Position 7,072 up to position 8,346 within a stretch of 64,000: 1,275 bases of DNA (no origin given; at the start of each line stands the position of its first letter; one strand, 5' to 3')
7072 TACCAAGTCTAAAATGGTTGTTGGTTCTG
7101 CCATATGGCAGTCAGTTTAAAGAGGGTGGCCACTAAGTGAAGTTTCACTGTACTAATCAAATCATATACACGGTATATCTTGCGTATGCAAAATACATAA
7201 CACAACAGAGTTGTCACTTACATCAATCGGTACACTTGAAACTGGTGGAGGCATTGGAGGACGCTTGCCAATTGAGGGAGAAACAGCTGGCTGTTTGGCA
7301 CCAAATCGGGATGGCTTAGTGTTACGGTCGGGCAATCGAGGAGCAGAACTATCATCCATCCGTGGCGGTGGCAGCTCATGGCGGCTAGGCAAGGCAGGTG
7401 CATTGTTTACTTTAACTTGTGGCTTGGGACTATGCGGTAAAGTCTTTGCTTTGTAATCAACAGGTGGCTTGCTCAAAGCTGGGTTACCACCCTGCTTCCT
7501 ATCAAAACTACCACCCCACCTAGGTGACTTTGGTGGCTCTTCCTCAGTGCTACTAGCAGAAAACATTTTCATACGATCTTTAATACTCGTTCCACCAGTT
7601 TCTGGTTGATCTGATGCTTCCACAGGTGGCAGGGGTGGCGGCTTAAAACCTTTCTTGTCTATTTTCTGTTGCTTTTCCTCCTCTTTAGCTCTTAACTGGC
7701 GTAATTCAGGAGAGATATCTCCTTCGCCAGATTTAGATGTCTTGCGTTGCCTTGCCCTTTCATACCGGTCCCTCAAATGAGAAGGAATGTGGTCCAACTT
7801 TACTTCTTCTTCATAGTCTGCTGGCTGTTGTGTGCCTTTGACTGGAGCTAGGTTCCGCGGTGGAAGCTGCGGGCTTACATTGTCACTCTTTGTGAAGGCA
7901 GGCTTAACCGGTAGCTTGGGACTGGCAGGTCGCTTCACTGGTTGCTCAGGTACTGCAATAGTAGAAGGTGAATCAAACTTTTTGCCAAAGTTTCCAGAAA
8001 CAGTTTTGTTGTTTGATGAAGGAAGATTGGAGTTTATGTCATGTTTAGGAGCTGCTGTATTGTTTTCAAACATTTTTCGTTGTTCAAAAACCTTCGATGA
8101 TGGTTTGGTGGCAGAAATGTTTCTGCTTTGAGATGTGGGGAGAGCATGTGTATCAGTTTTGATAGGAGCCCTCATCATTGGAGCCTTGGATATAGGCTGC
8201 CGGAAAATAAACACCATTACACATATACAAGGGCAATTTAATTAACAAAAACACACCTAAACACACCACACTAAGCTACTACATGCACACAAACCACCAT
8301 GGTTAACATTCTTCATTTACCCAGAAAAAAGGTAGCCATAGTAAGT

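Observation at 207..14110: SLP-76/BLNK-family-like immune-type adaptor: SAM + phosphotyrosine micro-exons + RxxK proline-rich exon + SH2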

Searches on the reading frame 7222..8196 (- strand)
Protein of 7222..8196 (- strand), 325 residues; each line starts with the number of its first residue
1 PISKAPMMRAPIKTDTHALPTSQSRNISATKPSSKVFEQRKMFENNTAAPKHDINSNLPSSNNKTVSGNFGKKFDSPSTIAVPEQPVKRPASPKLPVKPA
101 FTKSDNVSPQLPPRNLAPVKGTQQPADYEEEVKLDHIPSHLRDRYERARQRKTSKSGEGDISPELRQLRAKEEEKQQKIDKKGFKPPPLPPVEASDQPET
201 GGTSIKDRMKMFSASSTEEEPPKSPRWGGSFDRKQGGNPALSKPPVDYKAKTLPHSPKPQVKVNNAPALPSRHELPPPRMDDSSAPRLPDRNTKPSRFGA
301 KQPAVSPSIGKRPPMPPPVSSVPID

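Call 11: search_protein_families(library=pfam, proteins=[window:7222-8196:-], max_evalue=1)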
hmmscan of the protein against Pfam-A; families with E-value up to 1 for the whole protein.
seq(325 aa): 0 families
